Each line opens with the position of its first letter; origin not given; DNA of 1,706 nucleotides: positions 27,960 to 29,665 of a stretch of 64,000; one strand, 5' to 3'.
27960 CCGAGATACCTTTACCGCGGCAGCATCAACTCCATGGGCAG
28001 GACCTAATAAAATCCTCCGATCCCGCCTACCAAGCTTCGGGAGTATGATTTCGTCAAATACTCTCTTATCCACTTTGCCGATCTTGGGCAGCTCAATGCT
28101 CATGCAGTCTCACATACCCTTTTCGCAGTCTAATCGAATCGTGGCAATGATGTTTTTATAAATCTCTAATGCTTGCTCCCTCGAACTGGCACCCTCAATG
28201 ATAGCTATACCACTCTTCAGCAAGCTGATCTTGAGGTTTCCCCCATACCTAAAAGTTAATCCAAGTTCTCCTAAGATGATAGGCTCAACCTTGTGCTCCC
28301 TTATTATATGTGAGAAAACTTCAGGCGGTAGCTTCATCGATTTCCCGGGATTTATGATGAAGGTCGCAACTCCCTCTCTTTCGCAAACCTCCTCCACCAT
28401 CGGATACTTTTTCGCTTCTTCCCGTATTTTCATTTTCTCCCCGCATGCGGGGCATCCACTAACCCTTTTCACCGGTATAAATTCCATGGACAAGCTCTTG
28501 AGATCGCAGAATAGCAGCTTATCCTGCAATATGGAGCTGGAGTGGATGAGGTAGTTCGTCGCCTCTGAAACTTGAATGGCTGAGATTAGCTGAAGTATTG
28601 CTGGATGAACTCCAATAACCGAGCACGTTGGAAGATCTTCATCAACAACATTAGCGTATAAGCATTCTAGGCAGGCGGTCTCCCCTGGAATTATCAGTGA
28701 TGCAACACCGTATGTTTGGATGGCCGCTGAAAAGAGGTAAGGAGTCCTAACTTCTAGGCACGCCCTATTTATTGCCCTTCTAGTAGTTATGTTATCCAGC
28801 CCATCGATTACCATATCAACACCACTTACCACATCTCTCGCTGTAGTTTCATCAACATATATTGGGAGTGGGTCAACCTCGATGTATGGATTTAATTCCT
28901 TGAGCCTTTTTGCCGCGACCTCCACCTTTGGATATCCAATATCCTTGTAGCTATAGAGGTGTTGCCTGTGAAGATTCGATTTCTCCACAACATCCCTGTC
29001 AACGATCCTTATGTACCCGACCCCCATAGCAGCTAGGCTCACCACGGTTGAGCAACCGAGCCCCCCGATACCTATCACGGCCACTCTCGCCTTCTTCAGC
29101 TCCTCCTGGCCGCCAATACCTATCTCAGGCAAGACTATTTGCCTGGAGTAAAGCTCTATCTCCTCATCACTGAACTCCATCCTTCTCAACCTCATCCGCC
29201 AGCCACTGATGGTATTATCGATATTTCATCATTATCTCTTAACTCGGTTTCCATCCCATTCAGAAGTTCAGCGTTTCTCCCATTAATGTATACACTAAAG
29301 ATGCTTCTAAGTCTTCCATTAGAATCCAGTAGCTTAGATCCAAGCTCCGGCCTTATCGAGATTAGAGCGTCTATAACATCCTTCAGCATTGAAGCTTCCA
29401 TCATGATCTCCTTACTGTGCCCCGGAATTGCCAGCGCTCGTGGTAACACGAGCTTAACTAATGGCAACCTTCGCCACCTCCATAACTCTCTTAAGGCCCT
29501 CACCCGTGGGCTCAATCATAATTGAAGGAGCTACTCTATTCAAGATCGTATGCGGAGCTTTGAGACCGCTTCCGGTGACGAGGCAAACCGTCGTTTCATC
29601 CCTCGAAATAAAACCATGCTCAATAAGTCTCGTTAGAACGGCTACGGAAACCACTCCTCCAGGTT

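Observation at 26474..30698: Five-gene translationally coupled operon joining a ThrC-like PLP enzyme to a GG-terminated ubiquitin-like sulfur carrier and its E1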

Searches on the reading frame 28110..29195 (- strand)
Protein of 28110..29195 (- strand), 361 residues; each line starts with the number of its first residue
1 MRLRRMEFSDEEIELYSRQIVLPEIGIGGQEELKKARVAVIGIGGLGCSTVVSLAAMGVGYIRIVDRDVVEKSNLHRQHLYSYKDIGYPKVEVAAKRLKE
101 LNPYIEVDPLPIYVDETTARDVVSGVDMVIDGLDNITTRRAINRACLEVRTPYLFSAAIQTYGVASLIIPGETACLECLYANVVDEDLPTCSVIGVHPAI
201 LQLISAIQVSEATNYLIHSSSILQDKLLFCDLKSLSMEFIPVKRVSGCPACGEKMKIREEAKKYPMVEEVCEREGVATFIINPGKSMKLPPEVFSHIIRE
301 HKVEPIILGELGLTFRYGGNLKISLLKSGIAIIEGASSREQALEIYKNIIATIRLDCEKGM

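Call 3: search_protein_families(library=pfam, proteins=[window:28110-29195:-], max_evalue=0.01)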
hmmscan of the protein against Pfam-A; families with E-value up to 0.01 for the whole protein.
window:28110-29195:- (361 aa): 2 families
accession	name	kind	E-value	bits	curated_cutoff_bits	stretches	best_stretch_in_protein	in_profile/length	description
PF00899.27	ThiF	-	1.8e-66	224.1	28.1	1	16-249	1-237/238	ThiF family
PF01488.26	Shikimate_DH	-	0.0071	16.9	24.3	0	31-83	8-58/138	Shikimate / quinate 5-dehydrogenase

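Call 4: search_protein_families(library=ncbifam, proteins=[window:28110-29195:-], max_evalue=0.01)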
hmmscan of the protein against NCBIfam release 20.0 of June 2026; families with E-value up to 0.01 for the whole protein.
window:28110-29195:- (361 aa): 29 families (the best 25 are shown)
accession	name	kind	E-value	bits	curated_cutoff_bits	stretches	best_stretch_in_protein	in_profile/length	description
TIGR02356.1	adenyl_thiF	equivalog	1.2e-59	201.1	275.25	1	16-216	2-203/203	thiazole biosynthesis adenylyltransferase ThiF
NF004281.0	PRK05690.1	subfamily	2e-59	200.8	266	1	6-252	3-249/250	molybdopterin-synthase adenylyltransferase MoeB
NF006444.0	PRK08762.1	equivalog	1.5e-56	191.7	449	1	7-259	119-375/387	molybdopterin-synthase adenylyltransferase MoeB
NF047750.1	SAMPActivE1UbaA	equivalog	2e-53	181.5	450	1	8-254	5-251/270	SAMP-activating enzyme E1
NF009123.0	PRK12475.1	subfamily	2.7e-53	181.4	510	1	14-350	3-337/338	MoeB/ThiF family adenylyltransferase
TIGR02355.1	moeB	equivalog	3.4e-50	170.7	376.55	1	14-251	3-240/240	molybdopterin-synthase adenylyltransferase MoeB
NF005646.0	PRK07411.1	equivalog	6.3e-47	160.5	633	1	3-243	6-245/390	molybdopterin-synthase adenylyltransferase MoeB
NF005902.0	PRK07878.1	equivalog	8.6e-45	153.3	647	1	7-251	14-263/392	adenylyltransferase/sulfurtransferase MoeZ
NF004111.0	PRK05600.1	equivalog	2.5e-41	142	437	1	7-219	13-229/371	ThiF family adenylyltransferase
NF006204.0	PRK08328.1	equivalog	1.8e-37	129.2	339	1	9-240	3-229/231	hypothetical protein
NF006395.0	PRK08644.1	equivalog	1.7e-30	106.3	159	1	30-149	25-143/215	sulfur carrier protein ThiS adenylyltransferase ThiF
TIGR02354.1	thiF_fam2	equivalog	3.9e-28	98.7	152.2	1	31-149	17-134/200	thiamine biosynthesis protein ThiF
NF006077.0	PRK08223.1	equivalog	4e-26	91.7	266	1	28-210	21-207/296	hypothetical protein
TIGR01408.1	Ube1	subfamily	1e-21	76.4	750.05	1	26-193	410-585/1008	ubiquitin-activating enzyme E1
NF011424.0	PRK14851.1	subfamily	4e-20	71.4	1170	1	13-167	23-176/679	hypothetical protein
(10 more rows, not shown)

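Call 44: search_solved_structures(query=window:28110-29195:-, max_evalue=1e-20)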
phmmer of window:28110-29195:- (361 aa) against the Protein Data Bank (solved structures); distinct sequences matched with E-value up to 1e-20: 27.
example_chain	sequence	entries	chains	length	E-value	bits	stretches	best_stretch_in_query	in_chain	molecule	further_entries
1zfn_A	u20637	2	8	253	7.9e-41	143.8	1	9-253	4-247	Adenylyltransferase thiF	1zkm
1zud_1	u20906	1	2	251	1.1e-40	143.4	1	9-253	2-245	Adenylyltransferase thiF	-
1jw9_B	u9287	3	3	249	2.5e-40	142.1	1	7-253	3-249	MOLYBDOPTERIN BIOSYNTHESIS MOEB PROTEIN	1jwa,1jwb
8oif_A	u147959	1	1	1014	3.6e-30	108.7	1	24-193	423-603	Ubiquitin-like modifier-activating enzyme 7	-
8se9_A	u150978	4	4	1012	3.6e-30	108.7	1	24-193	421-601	Ubiquitin-like modifier-activating enzyme 7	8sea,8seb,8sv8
4nnj_A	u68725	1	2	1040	1.2e-28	103.7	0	16-192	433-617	Ubiquitin-activating enzyme E1 1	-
5l6h_A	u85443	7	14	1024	1.2e-28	103.7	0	16-192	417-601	Ubiquitin-activating enzyme E1 1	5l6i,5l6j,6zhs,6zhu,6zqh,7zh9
6nya_A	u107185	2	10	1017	1.2e-28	103.7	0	16-192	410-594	Ubiquitin-activating enzyme E1 1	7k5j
9jtc_A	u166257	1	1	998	1.3e-28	103.6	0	26-193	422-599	UBA7 protein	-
3cmm_A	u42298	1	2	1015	1.3e-28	103.6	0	16-192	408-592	Ubiquitin-activating enzyme E1 1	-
5tr4_A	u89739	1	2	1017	2.2e-28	102.8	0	16-192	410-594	Ubiquitin-activating enzyme E1 1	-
6yub_B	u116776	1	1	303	4.6e-28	101.8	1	7-167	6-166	Adenylyltransferase and sulfurtransferase uba4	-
6z6s_DDD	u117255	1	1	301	1e-27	100.7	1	7-164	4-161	Adenylyltransferase and sulfurtransferase uba4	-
6yuc_D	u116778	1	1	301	1e-27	100.7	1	7-164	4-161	Adenylyltransferase and sulfurtransferase uba4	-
6yub_A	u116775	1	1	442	1.3e-27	100.4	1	7-166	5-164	Adenylyltransferase and sulfurtransferase uba4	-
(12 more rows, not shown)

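Call 69: find_homologous_proteins(query=window:28110-29195:-, max_evalue=1e-20)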
Query window:28110-29195:- (361 aa): 2417 proteins with E <= 1e-20 among 8000 candidates; the best 120 are listed.
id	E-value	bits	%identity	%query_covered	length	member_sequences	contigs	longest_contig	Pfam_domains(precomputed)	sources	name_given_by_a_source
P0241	1.1e-231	786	100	99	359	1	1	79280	PF00899.28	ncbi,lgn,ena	-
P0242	3.7e-195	666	83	99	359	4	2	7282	PF00899.28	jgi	-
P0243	8.9e-159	546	70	98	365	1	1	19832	PF00899.28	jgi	-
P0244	5.8e-153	527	68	97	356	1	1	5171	PF00899.28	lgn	-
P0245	2.5e-122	427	56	96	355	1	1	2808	PF00899.28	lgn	-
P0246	3.4e-122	426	56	96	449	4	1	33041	PF02597.27,PF00899.28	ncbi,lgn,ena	-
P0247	6.9e-122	425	54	96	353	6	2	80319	PF00899.28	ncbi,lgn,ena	-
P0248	6.3e-121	422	55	96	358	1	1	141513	PF00899.28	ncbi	ncbi:MAG: HesA/MoeB/ThiF family protein [Candidatus Caldarchaeales archaeon]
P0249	9.7e-120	418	54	98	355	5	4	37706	PF00899.28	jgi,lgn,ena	-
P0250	8.7e-119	415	52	97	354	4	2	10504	PF00899.28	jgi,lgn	jgi:adenylyltransferase/sulfurtransferase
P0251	1.1e-118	415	53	95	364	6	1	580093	PF00899.28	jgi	-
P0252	1.3e-118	414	53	97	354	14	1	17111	PF00899.28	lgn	-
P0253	1.4e-118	414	56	96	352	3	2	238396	PF00899.28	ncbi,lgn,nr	ncbi:MAG: HesA/MoeB/ThiF family protein [Nitrososphaerota archaeon]|nr:HesA/MoeB/ThiF family protein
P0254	7.6e-118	412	52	97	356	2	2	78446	PF00899.28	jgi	-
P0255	7.7e-118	412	54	96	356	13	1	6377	PF00899.28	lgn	-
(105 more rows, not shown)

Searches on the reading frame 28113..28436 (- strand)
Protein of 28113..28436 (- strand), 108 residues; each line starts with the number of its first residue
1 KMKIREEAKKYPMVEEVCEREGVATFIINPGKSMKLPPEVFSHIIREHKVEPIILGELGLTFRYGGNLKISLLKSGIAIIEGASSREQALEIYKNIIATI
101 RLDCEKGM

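Call 84: predict_structure(alignment_id=A4)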
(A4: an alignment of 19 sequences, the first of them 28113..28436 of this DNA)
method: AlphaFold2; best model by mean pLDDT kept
length: 108 residues; sequences in the alignment: 19
mean_pLDDT: 84.4   pTM: 0.76
mean pLDDT of the five models: 84.4, 82.6, 82.0, 81.0, 80.9
residues with pLDDT >= 90: 52; 70-90: 39; 50-70: 11; < 50: 6
segments of 3 or more residues with pLDDT < 50: 1-5
pLDDT, mean of each block of 10 residues (from residue 1): 50 73 88 88 88 92 92 95 94 92 74
secondary structure, 60 per line:
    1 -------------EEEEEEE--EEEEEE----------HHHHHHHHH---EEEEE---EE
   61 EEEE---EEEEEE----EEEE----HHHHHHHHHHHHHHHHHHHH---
elements in order: E14-20 E23-28 H39-47 E51-55 E59-64 E68-73 E78-81 H86-105

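Call 87: fold_search(model_id=the predicted structure, library=pdb)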
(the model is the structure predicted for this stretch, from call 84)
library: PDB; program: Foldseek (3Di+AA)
matches with E <= 10: 744; with E <= 0.001: 0
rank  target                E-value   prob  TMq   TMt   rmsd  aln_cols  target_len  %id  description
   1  2z8u_B                1.7e-02  1.00  0.50  0.33   3.7        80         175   20  Methanococcus jannaschii TBP (released 2008-08-26)
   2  3eik_A                1.9e-02  1.00  0.50  0.33   3.4        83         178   17  double stranded DNA binding protein (released 2009-09-22)
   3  3eik_B                2.0e-02  1.00  0.50  0.33   3.4        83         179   17  double stranded DNA binding protein (released 2009-09-22)
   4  1cdw_A                2.7e-02  1.00  0.52  0.34   3.1        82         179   17  HUMAN TBP CORE DOMAIN COMPLEXED WITH DNA (released 1996-12-23)
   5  1vok_B                2.7e-02  1.00  0.51  0.32   3.2        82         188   18  ARABIDOPSIS THALIANA TBP (DIMER) (released 1996-11-08)
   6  3dpu_A                2.8e-02  0.93  0.42  0.13   7.3        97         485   15  RocCOR domain tandem of Rab family protein (Roco) (released 2008-08-12)
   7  3oci_A                3.4e-02  0.99  0.50  0.33   3.4        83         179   17  Crystal structure of TBP (TATA box binding protein) (released 2011-07-13)
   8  3oc3_C                3.6e-02  1.00  0.51  0.34   3.3        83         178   17  Crystal structure of the Mot1 N-terminal domain in complex with TBP (released 2011-07-13)
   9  3oci_B                3.6e-02  0.99  0.50  0.33   3.4        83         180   17  Crystal structure of TBP (TATA box binding protein) (released 2011-07-13)
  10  7egb_P                3.6e-02  0.99  0.49  0.33   3.5        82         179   17  TFIID-based holo PIC on SCP promoter (released 2021-05-05)
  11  1qna_A                4.6e-02  0.99  0.51  0.33   3.2        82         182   17  Crystal structure of the T(-30) Adenovirus major late promoter TATA box variant bound to wild-type TBP (Arabidopsis th (released 2000-02-07)
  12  2z8u_A                4.9e-02  1.00  0.53  0.36   3.4        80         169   21  Methanococcus jannaschii TBP (released 2008-08-26)
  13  4b0a                  5.2e-02  0.99  0.49  0.26   3.4        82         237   15  The high-resolution structure of yTBP-yTAF1 identifies conserved and competing interaction surfaces in transcriptional a (released 2013-07-03)
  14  1qn7_A                5.6e-02  0.99  0.51  0.32   3.2        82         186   18  Crystal structure of the T(-27) Adenovirus major late promoter TATA box variant bound to wild-type TBP (Arabidopsis th (released 2000-02-07)
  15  1mp9_A                5.6e-02  0.93  0.46  0.29   9.2       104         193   21  TBP from a mesothermophilic archaeon, Sulfolobus acidocaldarius (released 2003-11-04)
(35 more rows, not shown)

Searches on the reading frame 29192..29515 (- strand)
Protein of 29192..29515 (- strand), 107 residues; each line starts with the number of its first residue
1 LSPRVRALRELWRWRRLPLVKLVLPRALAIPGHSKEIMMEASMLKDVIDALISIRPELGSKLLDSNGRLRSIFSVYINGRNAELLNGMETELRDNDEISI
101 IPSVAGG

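Call 3: search_protein_families(library=pfam, proteins=[window:29192-29515:-], max_evalue=0.01)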
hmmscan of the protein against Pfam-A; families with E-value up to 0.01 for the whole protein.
window:29192-29515:- (107 aa): 2 families
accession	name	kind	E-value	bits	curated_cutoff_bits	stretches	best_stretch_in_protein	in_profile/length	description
PF02597.26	ThiS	-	1.7e-10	41.8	22.5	1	33-107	13-76/76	ThiS family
PF09138.17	Urm1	-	0.0019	19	21.8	1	34-107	28-96/96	Urm1 (Ubiquitin related modifier)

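Call 4: search_protein_families(library=ncbifam, proteins=[window:29192-29515:-], max_evalue=0.01)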
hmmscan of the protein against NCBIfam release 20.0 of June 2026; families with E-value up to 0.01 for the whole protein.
window:29192-29515:- (107 aa): 4 families
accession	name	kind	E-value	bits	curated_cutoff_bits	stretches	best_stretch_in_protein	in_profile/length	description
NF041918.1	SAMP1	equivalog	6.9e-15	55.4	60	1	39-107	23-91/91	ubiquitin-like small modifier protein 1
TIGR01687.1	moaD_arch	subfamily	3.5e-11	43.4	49.5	1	34-107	17-88/88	MoaD family protein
NF053661.1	Urm1_like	equivalog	8.2e-07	29.1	70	1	36-107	16-79/79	Urm1-like protein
NF033065.0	APH_3p_IVa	exception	0.0012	18.4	530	1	12-98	66-145/262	aminoglycoside O-phosphotransferase APH(3')-IVa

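Call 51: search_protein_families(library=ncbifam, proteins=[window:29195-29467:-], max_evalue=0.00001)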
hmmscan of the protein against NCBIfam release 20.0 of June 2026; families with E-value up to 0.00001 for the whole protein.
seq(91 aa): 3 families
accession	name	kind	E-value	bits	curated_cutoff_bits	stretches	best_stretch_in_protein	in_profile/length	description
NF041918.1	SAMP1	equivalog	4.3e-15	56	60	1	23-91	23-91/91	ubiquitin-like small modifier protein 1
TIGR01687.1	moaD_arch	subfamily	2.1e-11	44.1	49.5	1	18-91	17-88/88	MoaD family protein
NF053661.1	Urm1_like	equivalog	5e-07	29.8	70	1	20-91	16-79/79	Urm1-like protein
